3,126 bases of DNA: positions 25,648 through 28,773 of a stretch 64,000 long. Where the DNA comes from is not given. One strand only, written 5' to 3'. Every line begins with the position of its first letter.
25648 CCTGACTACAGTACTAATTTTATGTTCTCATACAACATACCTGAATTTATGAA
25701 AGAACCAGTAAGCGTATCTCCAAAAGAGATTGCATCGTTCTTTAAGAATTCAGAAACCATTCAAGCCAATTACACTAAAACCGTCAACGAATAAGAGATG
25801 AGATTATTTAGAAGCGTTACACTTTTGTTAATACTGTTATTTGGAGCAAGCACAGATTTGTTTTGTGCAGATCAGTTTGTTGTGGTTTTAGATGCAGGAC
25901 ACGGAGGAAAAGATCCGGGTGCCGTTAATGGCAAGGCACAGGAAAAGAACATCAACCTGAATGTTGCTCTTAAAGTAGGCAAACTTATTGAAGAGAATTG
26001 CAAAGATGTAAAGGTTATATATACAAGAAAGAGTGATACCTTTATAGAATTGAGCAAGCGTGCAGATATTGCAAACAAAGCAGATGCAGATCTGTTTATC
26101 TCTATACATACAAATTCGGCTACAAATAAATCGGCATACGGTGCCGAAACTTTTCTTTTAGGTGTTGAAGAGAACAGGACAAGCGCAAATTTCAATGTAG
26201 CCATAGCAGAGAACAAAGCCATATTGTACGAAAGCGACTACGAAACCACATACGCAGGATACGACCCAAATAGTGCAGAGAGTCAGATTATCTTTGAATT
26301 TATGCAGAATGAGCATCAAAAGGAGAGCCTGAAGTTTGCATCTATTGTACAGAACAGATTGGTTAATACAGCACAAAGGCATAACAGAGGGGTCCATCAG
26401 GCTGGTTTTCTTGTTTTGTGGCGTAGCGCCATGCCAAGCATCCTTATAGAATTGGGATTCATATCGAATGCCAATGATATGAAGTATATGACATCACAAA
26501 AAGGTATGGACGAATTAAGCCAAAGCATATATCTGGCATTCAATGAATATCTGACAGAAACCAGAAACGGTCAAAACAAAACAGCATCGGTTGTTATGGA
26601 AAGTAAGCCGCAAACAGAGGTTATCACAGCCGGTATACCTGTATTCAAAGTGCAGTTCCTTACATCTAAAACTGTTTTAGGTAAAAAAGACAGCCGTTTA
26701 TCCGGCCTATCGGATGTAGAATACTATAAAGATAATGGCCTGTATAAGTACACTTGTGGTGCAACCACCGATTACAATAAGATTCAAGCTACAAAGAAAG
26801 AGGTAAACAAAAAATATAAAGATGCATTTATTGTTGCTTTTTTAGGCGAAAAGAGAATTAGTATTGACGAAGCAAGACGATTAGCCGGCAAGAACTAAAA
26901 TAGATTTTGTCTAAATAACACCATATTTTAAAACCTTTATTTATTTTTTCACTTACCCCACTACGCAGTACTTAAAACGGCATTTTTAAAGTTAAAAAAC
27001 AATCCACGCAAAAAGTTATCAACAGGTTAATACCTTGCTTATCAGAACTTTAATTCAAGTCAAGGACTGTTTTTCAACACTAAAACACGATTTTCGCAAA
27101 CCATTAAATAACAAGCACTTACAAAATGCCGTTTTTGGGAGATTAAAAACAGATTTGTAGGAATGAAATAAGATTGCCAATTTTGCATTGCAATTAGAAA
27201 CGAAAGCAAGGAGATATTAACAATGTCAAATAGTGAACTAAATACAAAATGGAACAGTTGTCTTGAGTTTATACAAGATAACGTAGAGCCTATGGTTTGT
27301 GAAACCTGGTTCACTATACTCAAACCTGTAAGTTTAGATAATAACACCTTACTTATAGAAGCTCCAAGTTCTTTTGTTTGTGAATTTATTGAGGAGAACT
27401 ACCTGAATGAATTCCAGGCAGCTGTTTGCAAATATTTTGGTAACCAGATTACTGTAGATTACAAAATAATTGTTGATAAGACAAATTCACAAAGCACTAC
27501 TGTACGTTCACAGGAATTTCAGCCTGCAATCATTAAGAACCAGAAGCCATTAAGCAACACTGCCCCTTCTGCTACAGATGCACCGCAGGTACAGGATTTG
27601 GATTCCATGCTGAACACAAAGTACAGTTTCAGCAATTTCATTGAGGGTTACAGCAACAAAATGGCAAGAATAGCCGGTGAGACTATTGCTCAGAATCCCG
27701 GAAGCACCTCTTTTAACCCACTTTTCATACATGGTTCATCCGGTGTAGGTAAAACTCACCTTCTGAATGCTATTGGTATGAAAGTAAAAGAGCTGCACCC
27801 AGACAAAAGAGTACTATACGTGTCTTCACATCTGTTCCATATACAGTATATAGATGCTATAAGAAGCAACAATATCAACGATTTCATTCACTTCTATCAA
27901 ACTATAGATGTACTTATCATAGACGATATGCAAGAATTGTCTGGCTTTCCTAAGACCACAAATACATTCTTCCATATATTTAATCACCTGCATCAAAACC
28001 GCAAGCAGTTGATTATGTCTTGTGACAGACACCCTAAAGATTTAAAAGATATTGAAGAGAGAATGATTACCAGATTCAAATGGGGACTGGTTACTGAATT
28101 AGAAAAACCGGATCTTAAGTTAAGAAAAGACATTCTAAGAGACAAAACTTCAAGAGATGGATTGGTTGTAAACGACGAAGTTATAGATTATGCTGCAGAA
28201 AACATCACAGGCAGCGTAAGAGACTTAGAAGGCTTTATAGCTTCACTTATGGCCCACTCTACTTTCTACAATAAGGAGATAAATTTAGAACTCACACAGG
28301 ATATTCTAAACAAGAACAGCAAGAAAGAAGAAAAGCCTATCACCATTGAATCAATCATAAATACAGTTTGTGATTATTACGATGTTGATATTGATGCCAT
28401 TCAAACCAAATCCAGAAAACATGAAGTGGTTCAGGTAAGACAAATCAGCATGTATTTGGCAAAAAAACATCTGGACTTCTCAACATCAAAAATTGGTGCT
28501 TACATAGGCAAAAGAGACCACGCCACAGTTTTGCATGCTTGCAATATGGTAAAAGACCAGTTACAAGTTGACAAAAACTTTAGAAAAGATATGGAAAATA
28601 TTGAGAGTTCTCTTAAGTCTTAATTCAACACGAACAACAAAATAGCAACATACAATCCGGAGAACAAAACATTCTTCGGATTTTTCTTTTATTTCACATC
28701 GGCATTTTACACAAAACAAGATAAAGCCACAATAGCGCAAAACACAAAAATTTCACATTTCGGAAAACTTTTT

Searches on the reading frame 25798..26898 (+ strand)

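Call 14: search_protein_families(library=pfam, proteins=[window:25798-26898:+])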
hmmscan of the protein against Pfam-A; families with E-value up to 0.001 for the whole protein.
window:25798-26898:+ (366 aa): 1 family
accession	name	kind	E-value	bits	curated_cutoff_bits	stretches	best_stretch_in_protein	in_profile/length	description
PF01520.23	Amidase_3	-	1e-52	179.1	27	1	29-247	1-171/174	N-acetylmuramoyl-L-alanine amidase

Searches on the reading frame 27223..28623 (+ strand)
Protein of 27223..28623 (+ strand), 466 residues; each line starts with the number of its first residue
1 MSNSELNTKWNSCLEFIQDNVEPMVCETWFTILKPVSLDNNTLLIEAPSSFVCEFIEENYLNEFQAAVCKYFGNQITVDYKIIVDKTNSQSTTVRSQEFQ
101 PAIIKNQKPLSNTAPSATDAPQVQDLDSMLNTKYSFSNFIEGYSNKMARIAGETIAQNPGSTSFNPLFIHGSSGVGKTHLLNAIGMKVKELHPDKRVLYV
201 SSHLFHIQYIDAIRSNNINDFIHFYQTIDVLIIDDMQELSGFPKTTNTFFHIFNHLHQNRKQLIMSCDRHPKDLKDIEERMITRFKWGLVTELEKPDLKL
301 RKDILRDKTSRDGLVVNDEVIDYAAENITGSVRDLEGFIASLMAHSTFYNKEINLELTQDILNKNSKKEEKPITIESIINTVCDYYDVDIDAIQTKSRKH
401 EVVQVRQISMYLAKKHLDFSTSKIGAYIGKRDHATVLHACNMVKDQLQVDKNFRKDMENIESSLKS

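Call 14: search_protein_families(library=pfam, proteins=[window:27223-28623:+])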
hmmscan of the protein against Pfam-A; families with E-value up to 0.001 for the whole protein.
window:27223-28623:+ (466 aa): 8 families
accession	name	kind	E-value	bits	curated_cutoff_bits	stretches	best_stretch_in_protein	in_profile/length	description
PF00308.24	Bac_DnaA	-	4.7e-59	199.6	23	1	130-291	1-161/162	Bacterial DnaA ATPAse domain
PF08299.17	Bac_DnaA_C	-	8e-26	90.3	31.5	1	375-442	1-68/69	Bacterial dnaA protein helix-turn-helix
PF11638.13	DnaA_N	-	3.9e-12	46.2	24.6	1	8-64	2-59/65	DnaA N-terminal domain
PF01695.23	IstB_IS21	-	1.9e-06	28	24.1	1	168-265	96-191/238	IstB-like ATP binding protein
PF13401.12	AAA_22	-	4.5e-06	27.5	27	0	167-200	8-39/130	AAA domain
PF11490.13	DNA_pol3_a_NII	-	5.7e-05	23.4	26.3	1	10-108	3-94/117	DNA polymerase III polC-type N-terminus II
PF13173.12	AAA_14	-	0.00037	20.9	27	0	165-251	3-86/129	AAA domain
PF01637.24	ATPase_2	-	0.00052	20.3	33.2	0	162-202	18-56/225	ATPase domain predominantly from Archaea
